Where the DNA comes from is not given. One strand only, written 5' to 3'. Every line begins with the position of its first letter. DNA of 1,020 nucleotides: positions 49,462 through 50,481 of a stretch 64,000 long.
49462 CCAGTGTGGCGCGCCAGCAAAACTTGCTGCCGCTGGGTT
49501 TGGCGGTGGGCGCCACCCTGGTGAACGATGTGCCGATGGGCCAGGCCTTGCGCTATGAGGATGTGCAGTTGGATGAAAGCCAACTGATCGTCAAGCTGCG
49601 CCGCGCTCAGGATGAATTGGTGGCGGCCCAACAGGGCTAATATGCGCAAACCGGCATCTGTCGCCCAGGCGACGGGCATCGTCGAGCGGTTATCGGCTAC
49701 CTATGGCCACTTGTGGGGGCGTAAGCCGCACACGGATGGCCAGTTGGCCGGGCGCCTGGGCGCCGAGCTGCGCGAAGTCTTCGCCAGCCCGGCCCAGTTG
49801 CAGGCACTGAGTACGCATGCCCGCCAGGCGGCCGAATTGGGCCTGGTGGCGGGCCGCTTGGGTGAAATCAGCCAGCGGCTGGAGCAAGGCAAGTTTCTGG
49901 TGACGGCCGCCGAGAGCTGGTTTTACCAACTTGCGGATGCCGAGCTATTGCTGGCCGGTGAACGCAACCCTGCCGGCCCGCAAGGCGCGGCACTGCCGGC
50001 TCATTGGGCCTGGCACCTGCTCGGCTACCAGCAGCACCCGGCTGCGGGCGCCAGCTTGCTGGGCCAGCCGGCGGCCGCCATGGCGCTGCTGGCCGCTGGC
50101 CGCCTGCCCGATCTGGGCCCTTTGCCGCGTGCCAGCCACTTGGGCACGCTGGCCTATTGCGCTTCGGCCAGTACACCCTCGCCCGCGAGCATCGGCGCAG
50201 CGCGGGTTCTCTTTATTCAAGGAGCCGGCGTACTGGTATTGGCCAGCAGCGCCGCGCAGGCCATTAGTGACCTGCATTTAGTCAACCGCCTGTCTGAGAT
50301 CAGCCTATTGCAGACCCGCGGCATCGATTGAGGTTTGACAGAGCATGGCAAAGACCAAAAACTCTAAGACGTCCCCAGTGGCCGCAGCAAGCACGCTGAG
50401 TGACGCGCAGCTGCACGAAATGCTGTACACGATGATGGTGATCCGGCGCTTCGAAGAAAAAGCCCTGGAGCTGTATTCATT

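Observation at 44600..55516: Glucitol-family PTS operon without srlD that carries an embedded TPP-dependent E1ab/E2 module between the sugar genes and ptsI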

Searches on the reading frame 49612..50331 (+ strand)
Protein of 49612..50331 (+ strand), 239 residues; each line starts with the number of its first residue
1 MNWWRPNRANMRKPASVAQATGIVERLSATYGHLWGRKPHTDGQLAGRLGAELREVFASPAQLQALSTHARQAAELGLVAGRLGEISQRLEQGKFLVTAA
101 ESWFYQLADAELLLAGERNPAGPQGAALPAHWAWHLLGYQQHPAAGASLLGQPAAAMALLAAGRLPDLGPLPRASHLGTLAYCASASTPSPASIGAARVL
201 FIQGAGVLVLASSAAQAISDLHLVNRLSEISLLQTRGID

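Call 3: search_protein_families(library=pfam, proteins=[window:49612-50331:+])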
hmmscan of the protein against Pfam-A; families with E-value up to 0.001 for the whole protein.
window:49612-50331:+ (239 aa): 1 family
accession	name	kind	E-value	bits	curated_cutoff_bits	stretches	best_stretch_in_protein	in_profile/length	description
PF00596.27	Aldolase_II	-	1.5e-09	38.5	22.2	1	66-231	3-182/183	Class II Aldolase and Adducin N-terminal domain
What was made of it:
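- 49642..50331 (+): Class II aldolase-fold protein without the metal site (AldL); accessory, function unknown. Aldolase_II 1.5e-9 (call 3).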

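Call 5: search_protein_families(library=ncbifam, proteins=[window:49612-50331:+], max_evalue=0.00001)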
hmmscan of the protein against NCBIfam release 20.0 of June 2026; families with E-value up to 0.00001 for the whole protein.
window:49612-50331:+ (239 aa): 0 families

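Call 8: search_solved_structures(query=window:49612-50331:+, max_evalue=0.01, show_alignments=2)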
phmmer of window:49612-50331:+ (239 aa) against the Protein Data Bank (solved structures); distinct sequences matched with E-value up to 0.01: 10.
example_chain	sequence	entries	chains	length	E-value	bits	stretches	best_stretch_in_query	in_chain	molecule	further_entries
1e4b_P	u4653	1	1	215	0.005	20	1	72-156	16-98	L-FUCULOSE 1-PHOSPHATE ALDOLASE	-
1dzw_P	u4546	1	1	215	0.007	19.5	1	72-160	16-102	L-fuculose phosphate aldolase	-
1dzx_P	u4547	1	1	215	0.0094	19.1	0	72-156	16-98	L-fuculose phosphate aldolase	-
1dzy_P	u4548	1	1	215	0.0094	19.1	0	72-156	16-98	L-FUCULOSE-1-PHOSPHATE ALDOLASE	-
1fua_A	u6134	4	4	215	0.0094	19.1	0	72-156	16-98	L-FUCULOSE-1-PHOSPHATE ALDOLASE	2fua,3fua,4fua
1e47_P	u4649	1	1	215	0.0094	19.1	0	72-156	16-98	L-FUCULOSE 1-PHOSPHATE ALDOLASE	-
1dzu_P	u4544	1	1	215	0.0094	19.1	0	72-156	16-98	L-fuculose phosphate aldolase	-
1dzz_P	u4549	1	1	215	0.0099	19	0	72-155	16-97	L-fuculose phosphate aldolase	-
1e48_P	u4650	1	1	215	0.0099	19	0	72-155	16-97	L-FUCULOSE 1-PHOSPHATE ALDOLASE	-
1dzv_P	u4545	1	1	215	0.0099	19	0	72-155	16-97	L-fuculose phosphate aldolase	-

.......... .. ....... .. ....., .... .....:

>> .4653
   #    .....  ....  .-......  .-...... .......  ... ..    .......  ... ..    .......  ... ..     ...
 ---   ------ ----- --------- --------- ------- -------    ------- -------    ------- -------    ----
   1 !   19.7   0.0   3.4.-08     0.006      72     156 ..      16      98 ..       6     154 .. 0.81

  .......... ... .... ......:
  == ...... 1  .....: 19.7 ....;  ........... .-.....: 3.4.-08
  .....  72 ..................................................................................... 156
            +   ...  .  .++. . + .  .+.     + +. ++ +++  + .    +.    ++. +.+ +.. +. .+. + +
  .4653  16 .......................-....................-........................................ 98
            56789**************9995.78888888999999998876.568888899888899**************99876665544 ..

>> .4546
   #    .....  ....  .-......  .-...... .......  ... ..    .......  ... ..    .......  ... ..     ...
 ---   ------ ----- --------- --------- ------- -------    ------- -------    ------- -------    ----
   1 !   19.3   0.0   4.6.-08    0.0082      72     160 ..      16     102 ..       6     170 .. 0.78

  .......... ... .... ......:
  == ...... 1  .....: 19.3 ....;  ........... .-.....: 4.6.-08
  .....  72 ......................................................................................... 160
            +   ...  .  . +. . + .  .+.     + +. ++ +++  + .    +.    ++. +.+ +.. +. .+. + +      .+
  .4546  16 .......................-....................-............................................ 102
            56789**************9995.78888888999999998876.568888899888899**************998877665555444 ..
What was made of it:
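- Tried and rejected: A sequence search with the aldolase-like protein gave only marginal FucA hits at E about 0.005 (call 8).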

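Call 69: search_protein_representatives(protein=window:49642-50331:+)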
Query: 229 residues. Proteins with E-value up to 0.001 (for the whole library): 80; up to 1e-10: 20; up to 1e-30: 2. The best 80 are listed.
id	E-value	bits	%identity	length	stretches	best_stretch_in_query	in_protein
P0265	3.9e-36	141.3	42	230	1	10-223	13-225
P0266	4.4e-35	137.9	41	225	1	13-222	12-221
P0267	1.1e-27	113.7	36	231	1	11-223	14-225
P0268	2.8e-22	96.0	32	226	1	13-223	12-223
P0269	3.0e-20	89.4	30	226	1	13-224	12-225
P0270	2.0e-19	86.7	40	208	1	39-222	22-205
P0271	1.3e-18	84.1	33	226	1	14-222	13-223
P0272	2.2e-18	83.3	29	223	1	3-223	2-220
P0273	4.1e-18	82.4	36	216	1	39-223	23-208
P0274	1.0e-15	74.6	35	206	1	38-222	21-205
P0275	1.1e-15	74.4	37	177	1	59-222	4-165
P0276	6.8e-15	71.9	37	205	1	39-214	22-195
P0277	6.3e-14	68.7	39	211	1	41-224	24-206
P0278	6.6e-14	68.7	36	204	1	19-218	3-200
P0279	1.1e-13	68.0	34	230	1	19-222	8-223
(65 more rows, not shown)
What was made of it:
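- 49642..50331 (+): The family is small: 80 representatives among 1.84 billion proteins (call 69).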
